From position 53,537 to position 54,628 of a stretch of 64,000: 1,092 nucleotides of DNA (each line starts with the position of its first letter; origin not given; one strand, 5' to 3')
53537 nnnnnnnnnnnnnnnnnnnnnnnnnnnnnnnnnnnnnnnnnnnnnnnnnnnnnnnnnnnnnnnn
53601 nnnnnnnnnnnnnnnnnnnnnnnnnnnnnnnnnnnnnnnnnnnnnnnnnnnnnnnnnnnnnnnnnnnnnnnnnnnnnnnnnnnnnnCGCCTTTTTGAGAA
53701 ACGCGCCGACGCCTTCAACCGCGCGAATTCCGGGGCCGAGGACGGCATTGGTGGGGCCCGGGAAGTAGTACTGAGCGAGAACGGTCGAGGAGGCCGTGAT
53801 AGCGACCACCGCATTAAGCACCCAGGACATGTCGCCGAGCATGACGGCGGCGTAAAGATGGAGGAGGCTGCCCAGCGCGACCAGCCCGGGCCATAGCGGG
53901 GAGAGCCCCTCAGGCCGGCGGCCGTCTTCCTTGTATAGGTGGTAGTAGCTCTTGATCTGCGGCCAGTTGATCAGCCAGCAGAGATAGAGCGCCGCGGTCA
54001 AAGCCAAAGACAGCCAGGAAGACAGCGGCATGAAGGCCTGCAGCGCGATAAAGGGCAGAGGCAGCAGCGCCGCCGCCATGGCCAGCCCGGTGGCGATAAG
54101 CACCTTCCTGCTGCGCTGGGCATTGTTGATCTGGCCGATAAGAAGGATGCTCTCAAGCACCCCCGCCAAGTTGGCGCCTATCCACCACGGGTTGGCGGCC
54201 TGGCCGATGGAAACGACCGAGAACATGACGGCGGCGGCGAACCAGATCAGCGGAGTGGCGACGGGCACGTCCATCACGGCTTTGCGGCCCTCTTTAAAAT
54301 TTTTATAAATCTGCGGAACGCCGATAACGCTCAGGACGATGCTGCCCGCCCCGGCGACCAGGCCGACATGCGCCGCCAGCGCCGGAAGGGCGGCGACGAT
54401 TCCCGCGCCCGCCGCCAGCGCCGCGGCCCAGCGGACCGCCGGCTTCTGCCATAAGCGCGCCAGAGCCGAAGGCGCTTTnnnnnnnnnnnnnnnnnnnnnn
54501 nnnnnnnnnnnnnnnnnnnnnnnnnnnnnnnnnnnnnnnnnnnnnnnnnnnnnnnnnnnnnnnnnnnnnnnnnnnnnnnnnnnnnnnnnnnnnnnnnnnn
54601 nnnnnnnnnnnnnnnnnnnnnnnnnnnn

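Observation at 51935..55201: Single polypeptide combining a PQ-loop/PnuC-like transporter domain, a uridine-kinase-like kinase and a tandem cytidine deaminase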

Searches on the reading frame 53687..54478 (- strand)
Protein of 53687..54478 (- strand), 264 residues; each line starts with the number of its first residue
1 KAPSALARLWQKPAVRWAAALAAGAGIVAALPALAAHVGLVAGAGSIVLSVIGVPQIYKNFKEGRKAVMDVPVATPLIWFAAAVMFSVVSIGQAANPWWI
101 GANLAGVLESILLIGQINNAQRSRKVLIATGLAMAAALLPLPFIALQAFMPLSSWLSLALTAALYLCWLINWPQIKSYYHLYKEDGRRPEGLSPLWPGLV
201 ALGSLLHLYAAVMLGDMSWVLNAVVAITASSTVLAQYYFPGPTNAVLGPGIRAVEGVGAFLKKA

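Call 23: search_protein_representatives(alignment_id=A1)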
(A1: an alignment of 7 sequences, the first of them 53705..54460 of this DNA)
Query: 7 sequences, 252 profile positions. Proteins with E-value up to 0.001 (for the whole library): 50; up to 1e-10: 48; up to 1e-30: 41. The best 50 are listed.
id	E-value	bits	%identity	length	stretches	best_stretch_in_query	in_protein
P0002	5.4e-132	455.3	-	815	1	2-252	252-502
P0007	8.8e-131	451.4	-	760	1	1-251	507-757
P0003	1.1e-129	447.8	-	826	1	2-252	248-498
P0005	8.7e-127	438.3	-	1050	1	1-252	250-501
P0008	2.2e-120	417.3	-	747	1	2-251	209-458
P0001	4.4e-120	416.3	-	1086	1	2-251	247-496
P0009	2.6e-117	407.2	-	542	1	3-251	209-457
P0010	2.0e-116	404.3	-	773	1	2-251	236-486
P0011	2.8e-116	403.9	-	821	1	2-251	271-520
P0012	7.9e-114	395.8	-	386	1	2-250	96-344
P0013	4.0e-113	393.5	-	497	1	2-251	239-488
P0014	8.5e-109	379.3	-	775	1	2-251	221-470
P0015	4.4e-108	377.0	-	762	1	12-252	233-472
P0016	4.6e-106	370.4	-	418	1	2-251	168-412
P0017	1.1e-105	369.1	-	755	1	8-249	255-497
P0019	1.4e-104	365.5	-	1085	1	1-251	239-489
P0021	8.2e-98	343.4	-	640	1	1-251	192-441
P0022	1.5e-92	326.2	-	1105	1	4-251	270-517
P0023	8.8e-92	323.6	-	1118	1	1-251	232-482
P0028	1.5e-72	260.6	-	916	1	13-251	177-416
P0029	4.2e-71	255.9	-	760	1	7-248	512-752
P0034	1.4e-55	205.0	-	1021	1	4-248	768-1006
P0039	1.5e-45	172.1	-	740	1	9-242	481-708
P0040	4.7e-41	157.4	-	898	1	3-246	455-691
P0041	1.8e-39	152.2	-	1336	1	3-250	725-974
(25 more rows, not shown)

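Call 25: search_protein_families(library=pfam, proteins=[P0019, P0021, P0022, P0023, P0028, P0034, P0039, P0040, P0041, P0029], max_evalue=0.01)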
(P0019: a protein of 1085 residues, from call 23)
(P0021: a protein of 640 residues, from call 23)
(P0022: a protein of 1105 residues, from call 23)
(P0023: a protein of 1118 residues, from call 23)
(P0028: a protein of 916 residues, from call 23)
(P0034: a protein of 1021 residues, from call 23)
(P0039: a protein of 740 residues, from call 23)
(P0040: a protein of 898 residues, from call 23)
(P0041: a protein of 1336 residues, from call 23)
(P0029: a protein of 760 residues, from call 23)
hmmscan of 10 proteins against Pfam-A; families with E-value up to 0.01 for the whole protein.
P0019 (1085 aa): 5 families
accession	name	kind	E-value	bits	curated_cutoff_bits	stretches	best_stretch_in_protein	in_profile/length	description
PF08211.18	dCMP_cyt_deam_2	-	6.2e-19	68.9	25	1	935-1046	15-130/130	Cytidine and deoxycytidylate deaminase zinc-binding region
PF00485.24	PRK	-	3.8e-10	40.3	22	1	556-737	6-193/196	Phosphoribulokinase / Uridine kinase family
PF00383.29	dCMP_cyt_deam_1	-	3.4e-08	33.8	25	1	836-907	21-93/102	Cytidine and deoxycytidylate deaminase zinc-binding region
PF13238.12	AAA_18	-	7.7e-05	23.6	29.4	1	552-701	1-119/128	AAA domain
PF04193.19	PQ-loop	-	0.0011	19.1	22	0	276-330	8-60/61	PQ loop repeat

P0021 (640 aa): 12 families
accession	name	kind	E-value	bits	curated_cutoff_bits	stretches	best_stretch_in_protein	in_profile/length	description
PF00406.28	ADK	-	2.5e-29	102.8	26.8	1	460-608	1-148/151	Adenylate kinase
PF13207.12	AAA_17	-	4e-21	76.2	27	1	461-588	1-135/136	AAA domain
PF13238.12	AAA_18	-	3.2e-11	44.2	29.4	1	458-584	1-117/128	AAA domain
PF13671.12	AAA_33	-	7e-09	36.6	27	1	458-589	2-130/143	AAA domain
PF04193.19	PQ-loop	-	0.00036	20.7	22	1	227-282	6-60/61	PQ loop repeat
PF01712.25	dNK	-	0.00053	20.2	27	0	557-629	122-191/203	Deoxynucleoside kinase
PF02224.24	Cytidylate_kin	-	0.0009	19.4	26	1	458-496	1-39/211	Cytidylate kinase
PF01202.28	SKI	-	0.001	19.7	22.1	1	464-585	1-116/159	Shikimate kinase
PF13521.12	AAA_28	-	0.0015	19.2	27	1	457-489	1-31/164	AAA domain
PF06414.18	Zeta_toxin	-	0.0047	16.8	22.3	1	442-484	5-49/199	Zeta toxin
PF20720.3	nSTAND3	-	0.0085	16.2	27.2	0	458-479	20-41/155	Novel STAND NTPase 3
PF00004.35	AAA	-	0.0091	16.9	21.2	0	458-490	1-35/131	ATPase family associated with various cellular activities (AAA)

P0022 (1105 aa): 4 families
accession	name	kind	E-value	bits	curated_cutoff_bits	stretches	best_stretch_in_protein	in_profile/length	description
PF08211.18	dCMP_cyt_deam_2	-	1.2e-15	58.3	25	1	972-1067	17-119/130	Cytidine and deoxycytidylate deaminase zinc-binding region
PF00485.24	PRK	-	9.7e-11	42.3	22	1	580-765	4-194/196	Phosphoribulokinase / Uridine kinase family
PF00383.29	dCMP_cyt_deam_1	-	6.5e-08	32.8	25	1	876-944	26-95/102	Cytidine and deoxycytidylate deaminase zinc-binding region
PF04193.19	PQ-loop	-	6.4e-05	23.1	22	1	301-358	5-60/61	PQ loop repeat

P0023 (1118 aa): 3 families
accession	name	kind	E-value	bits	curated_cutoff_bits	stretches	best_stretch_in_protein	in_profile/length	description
PF00485.24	PRK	-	6.5e-09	36.3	22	1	553-731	8-192/196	Phosphoribulokinase / Uridine kinase family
PF13238.12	AAA_18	-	1.1e-05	26.3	29.4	1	547-696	1-119/128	AAA domain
PF00383.29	dCMP_cyt_deam_1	-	0.0041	17.4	25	1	814-884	9-81/102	Cytidine and deoxycytidylate deaminase zinc-binding region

P0028 (916 aa): 3 families
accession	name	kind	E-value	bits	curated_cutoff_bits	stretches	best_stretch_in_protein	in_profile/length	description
PF00485.24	PRK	-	7.1e-07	29.7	22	1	470-655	4-194/196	Phosphoribulokinase / Uridine kinase family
PF13671.12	AAA_33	-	6.1e-05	23.8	27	1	467-533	1-63/143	AAA domain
PF13191.12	AAA_16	-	0.0047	17.9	32.6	1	450-505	10-63/167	AAA ATPase domain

P0034 (1021 aa): 3 families
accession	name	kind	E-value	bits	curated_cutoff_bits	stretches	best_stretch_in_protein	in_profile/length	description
PF00929.31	RNase_T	-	6e-26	92.4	24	1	203-365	1-163/164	Exonuclease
PF04193.19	PQ-loop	-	4.7e-06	26.7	22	1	792-842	2-50/61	PQ loop repeat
PF06437.16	ISN1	-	4.2e-05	23.1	25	1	480-532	142-191/407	IMP-specific 5'-nucleotidase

P0039 (740 aa): 2 families
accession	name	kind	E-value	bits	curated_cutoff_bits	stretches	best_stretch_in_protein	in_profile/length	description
PF00929.31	RNase_T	-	8.5e-23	82.1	24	1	183-341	1-159/164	Exonuclease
PF04193.19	PQ-loop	-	1.8e-07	31.2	22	1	516-557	17-56/61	PQ loop repeat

P0040 (898 aa): 1 family
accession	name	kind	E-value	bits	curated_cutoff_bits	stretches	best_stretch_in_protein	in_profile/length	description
PF04193.19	PQ-loop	-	0.00076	19.6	22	0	486-534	8-54/61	PQ loop repeat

P0041 (1336 aa): 3 families
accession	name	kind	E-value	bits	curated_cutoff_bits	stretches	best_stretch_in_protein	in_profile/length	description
PF00144.29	Beta-lactamase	-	3.1e-63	214.4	27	1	1003-1325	2-319/329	Beta-lactamase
PF00929.31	RNase_T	-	2e-35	123.2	24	1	142-302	1-163/164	Exonuclease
PF04193.19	PQ-loop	-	0.0063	16.7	22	0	756-808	7-57/61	PQ loop repeat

P0029 (760 aa): 1 family
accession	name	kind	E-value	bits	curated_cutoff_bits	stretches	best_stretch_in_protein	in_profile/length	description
PF04193.19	PQ-loop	-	7.4e-10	38.9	22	1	539-597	4-60/61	PQ loop repeat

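Call 34: predict_structure(alignment_id=A2)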
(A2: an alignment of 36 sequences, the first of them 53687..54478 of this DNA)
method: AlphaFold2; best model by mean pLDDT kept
length: 264 residues; sequences in the alignment: 36
mean_pLDDT: 92.1   pTM: 0.82
mean pLDDT of the five models: 92.1, 91.8, 91.5, 90.2, 87.4
residues with pLDDT >= 90: 190; 70-90: 73; 50-70: 1; < 50: 0
segments of 3 or more residues with pLDDT < 50: none
pLDDT, mean of each block of 10 residues (from residue 1): 80 87 82 85 88 91 90 94 96 91 93 95 94 97 97 97 94 95 93 88 93 92 95 95 97 95 93
secondary structure, 60 per line:
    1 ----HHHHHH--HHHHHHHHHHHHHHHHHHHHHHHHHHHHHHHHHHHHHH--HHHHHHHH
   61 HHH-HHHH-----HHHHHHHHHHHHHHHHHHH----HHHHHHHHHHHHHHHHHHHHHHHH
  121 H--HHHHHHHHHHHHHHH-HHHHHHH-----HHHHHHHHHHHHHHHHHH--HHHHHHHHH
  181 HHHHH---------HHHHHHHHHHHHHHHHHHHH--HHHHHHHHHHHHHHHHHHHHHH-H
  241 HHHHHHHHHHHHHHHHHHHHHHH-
elements in order: H5-10 H13-50 H53-63 H65-68 H74-92 H97-121 H124-138 H140-146 H152-169 H172-185 H195-214 H217-238 H240-263

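Call 44: find_related_loci(query=A1, collection=genome_contigs, flank=6000)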
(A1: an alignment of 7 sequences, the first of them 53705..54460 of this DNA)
Query A1 (252 aa) in genome_contigs; peptide patterns used: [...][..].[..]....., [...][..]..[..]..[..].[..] (x = any residue, [..] = any of these).
75 stretches matched a pattern; 22 encode a relative of the query (tblastn E <= 1e-3); 22 distinct loci.
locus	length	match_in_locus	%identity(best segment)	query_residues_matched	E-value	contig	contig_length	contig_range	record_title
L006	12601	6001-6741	57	3-249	5e-78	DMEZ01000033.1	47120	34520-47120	MAG TPA_asm: Elusimicrobia bacterium isolate UBA9639 contig_3866, whole genome shotgun sequence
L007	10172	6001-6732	54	3-246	2e-77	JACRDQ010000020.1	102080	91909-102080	MAG: Elusimicrobia bacterium isolate NC_groundwater_1676_Pr3_B-0.1um_68_27 SR-2_scaffold_141_1163819, whole genome shotg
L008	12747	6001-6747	55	3-251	5e-77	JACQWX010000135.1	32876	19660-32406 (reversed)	MAG: Elusimicrobia bacterium isolate NC_groundwater_1500_Pr4_B-0.1um_67_5 SR1-18-B1_scaffold_765758, whole genome shotgu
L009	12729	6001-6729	55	4-246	6e-77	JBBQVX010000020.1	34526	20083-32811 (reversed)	MAG: Elusimicrobiota bacterium isolate Co_metawrap_2019 Cmw_2019_k141_12041963_length_34526_cov_10.0000, whole genome sh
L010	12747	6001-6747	51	3-251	4e-76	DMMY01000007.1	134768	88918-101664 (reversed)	MAG TPA_asm: Elusimicrobia bacterium isolate UBA9628 contig_572, whole genome shotgun sequence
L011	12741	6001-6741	53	3-249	7e-74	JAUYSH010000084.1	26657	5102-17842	MAG: Elusimicrobiota bacterium isolate C5_metabat.bin.68 C5_k141_230107, whole genome shotgun sequence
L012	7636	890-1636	52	3-251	4e-74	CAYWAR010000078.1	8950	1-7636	MAG TPA_asm: uncultured Elusimicrobia sp. isolate binchicken_co248_100 genome assembly, contig: NODE_11542_length_8950_c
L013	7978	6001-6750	51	3-252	2e-73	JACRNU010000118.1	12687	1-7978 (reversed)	MAG: Elusimicrobia bacterium isolate NC_groundwater_1943_Pr3_S-0.2um_66_9 scaffold_758426, whole genome shotgun sequence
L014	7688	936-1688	55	1-251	1e-72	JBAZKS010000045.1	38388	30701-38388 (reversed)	MAG: Elusimicrobiota bacterium isolate SO_2017_LW4_15 scaffold_2457_c1_LW137-91_2017, whole genome shotgun sequence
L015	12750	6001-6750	52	3-252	9e-73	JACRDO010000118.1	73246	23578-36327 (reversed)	MAG: Elusimicrobia bacterium isolate NC_groundwater_1674_Pr3_B-0.1um_65_18 SR-2_scaffold_141_2373771, whole genome shotg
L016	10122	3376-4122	55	3-251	1e-81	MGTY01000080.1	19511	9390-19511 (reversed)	MAG: Elusimicrobia bacterium GWA2_69_24 gwa2_scaffold_3921, whole genome shotgun sequence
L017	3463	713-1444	53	3-249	4e-71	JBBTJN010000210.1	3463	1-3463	MAG: Elusimicrobiota bacterium isolate H52-bin097_1 H52_bin097_1_000000000210, whole genome shotgun sequence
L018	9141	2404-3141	53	3-249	5e-70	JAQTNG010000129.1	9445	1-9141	MAG: Elusimicrobia bacterium isolate STA_59 NODE_15113_length_9466_cov_2.570618_Sandtown_A, whole genome shotgun sequenc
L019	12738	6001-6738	54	3-249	1e-68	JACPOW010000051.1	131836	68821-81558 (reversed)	MAG: Elusimicrobia bacterium isolate NC_groundwater_611_Pr5_B-0.1um_68_12 alan_book_18_scaffold_95857, whole genome shot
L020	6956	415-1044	53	40-249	7e-66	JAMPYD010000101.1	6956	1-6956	MAG: Elusimicrobiota bacterium isolate R2F_R2FSRR_metabat.61 R2F_C6542, whole genome shotgun sequence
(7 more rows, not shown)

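Call 67: search_solved_structures(query=A2, max_evalue=10, show_alignments=2)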
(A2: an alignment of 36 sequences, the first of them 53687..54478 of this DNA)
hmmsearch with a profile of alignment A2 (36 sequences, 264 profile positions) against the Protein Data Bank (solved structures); distinct sequences matched with E-value up to 10: 4.
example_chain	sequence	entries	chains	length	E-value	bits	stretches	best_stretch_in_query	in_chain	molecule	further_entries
9kon_A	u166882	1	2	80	0.057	15.6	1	54-120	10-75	Sugar transporter SemiSWEET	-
6gq0_A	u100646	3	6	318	0.1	14.7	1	23-66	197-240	Putative sugar binding protein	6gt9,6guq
4qnd_A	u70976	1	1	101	0.11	14.6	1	54-120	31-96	Chemical transport protein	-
7zk1_A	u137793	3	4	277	0.56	12.3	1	103-179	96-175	Cystinosin homolog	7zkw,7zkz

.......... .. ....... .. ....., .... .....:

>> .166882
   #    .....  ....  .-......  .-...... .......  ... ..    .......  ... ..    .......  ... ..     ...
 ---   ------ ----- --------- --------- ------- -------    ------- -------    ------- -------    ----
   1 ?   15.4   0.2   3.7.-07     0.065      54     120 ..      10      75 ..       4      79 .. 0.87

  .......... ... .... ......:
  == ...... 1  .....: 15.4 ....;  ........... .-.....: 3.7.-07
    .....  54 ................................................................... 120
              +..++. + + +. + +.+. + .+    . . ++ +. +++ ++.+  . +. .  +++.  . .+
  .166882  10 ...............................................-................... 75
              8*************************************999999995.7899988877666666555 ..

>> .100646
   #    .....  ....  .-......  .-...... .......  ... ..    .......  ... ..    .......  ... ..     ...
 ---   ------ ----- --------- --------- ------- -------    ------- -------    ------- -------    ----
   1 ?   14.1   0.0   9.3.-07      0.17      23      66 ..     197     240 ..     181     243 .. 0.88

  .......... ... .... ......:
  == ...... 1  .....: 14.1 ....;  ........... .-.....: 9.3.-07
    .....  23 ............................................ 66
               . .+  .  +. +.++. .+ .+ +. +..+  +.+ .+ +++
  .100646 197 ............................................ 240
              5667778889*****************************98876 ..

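Call 68: fold_search(model_id=the predicted structure, library=pdb)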
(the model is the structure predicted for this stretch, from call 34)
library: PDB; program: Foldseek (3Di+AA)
matches with E <= 10: 340; with E <= 0.001: 1
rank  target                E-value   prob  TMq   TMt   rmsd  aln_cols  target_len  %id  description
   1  8dyp_A                3.6e-04  1.00  0.62  0.52   4.0       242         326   16  Crystal structure of human cystine transporter cystinosin (released 2022-11-16)
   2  7zk1_A                1.4e-03  1.00  0.52  0.55   5.4       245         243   16  Crystal structure of cystinosin from Arabidopsis thaliana bound to sybody and nanobody (released 2022-08-31)
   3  7zkz_A                3.1e-03  1.00  0.38  0.42   7.9       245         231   17  Crystal structure of cystinosin from Arabidopsis thaliana bound to two nanobodies (released 2022-08-31)
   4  5xpd                  3.7e-03  1.00  0.56  0.55   4.5       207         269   13  Sugar transporter of AtSWEET13 in inward-facing state with a substrate analog (released 2017-09-13)
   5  8dke_P                5.7e-03  1.00  0.51  0.42   5.4       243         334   16  Cryo-EM structure of cystinosin in a cytosol-open state (released 2022-09-21)
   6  5cth_A                8.1e-03  1.00  0.57  0.68   4.4       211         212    9  The 3.7 A resolution structure of a eukaryotic SWEET transporter (released 2015-10-28)
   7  8dkw_P                8.1e-03  1.00  0.51  0.42   5.4       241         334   16  Cryo-EM structure of cystinosin N288K mutant in a cytosol-open state at pH5.0 (released 2022-09-21)
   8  7rxc_K                8.9e-03  1.00  0.51  0.64   6.0       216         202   14  CryoEM structure of KDELR with Legobody (released 2021-10-06)
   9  6i6j_A                1.3e-02  1.00  0.48  0.60   6.6       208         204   14  Crystal structure of the KDEL receptor bound to synthetic nanobody. (released 2019-02-27)
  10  8apy_A                1.4e-02  1.00  0.49  0.62   6.6       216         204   14  Crystal structure of the H12A variant of the KDEL receptor bound to sybody (released 2023-08-23)
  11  6zxr_A                1.6e-02  1.00  0.50  0.61   5.8       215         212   13  Crystal structure of the KDEL receptor bound to RDEL peptide at pH 6.0 (released 2021-02-24)
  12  5cth_C                1.7e-02  1.00  0.56  0.67   4.4       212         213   11  The 3.7 A resolution structure of a eukaryotic SWEET transporter (released 2015-10-28)
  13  5ctg_A                2.0e-02  1.00  0.55  0.65   4.7       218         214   10  The 3.1 A resolution structure of a eukaryotic SWEET transporter (released 2015-10-28)
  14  6i6b                  2.0e-02  1.00  0.49  0.62   6.6       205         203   14  Crystal structure of the KDEL receptor in the peptide free state. (released 2019-02-27)
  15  5ctg_B                2.9e-02  1.00  0.55  0.63   4.8       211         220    9  The 3.1 A resolution structure of a eukaryotic SWEET transporter (released 2015-10-28)
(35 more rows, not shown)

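Call 71: search_protein_families(library=pfam, proteins=[L006:151-1947:+, L006:1952-2905:+, L006:2908-4383:+, L006:6845-8269:+, L006:6749-8479:-, L006:8552-10462:-, L006:10573-11301:-, L006:11682-12569:-], max_evalue=0.001)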
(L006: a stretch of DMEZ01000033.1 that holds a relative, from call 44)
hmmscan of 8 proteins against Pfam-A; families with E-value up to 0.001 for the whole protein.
L006:151-1947:+ (599 aa): 2 families
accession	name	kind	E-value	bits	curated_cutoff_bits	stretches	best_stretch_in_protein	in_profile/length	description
PF01401.24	Peptidase_M2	-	5.2e-96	323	23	1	25-594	4-577/581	Angiotensin-converting enzyme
PF02074.21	Peptidase_M32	-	2.5e-05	23.6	25.1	0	453-581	361-486/489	Carboxypeptidase Taq (M32) metallopeptidase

L006:1952-2905:+ (318 aa): 0 families

L006:2908-4383:+ (492 aa): 0 families

L006:6845-8269:+ (475 aa): 0 families

L006:6749-8479:- (577 aa): 1 family
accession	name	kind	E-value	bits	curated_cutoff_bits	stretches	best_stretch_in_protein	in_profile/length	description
PF09852.15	DUF2079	-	2e-25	90.2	28.2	1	121-513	20-423/459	Predicted membrane protein (DUF2079)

L006:8552-10462:- (637 aa): 1 family
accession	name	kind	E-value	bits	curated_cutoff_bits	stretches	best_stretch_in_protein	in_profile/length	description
PF09594.16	GT87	-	0.0003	21.1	25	1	106-232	16-139/237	Glycosyltransferase family 87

L006:10573-11301:- (243 aa): 1 family
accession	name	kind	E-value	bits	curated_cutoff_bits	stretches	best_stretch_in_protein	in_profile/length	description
PF01182.26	Glucosamine_iso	-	3.6e-63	213.9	27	1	16-223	1-224/225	Glucosamine-6-phosphate isomerases/6-phosphogluconolactonase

L006:11682-12569:- (296 aa): 0 families
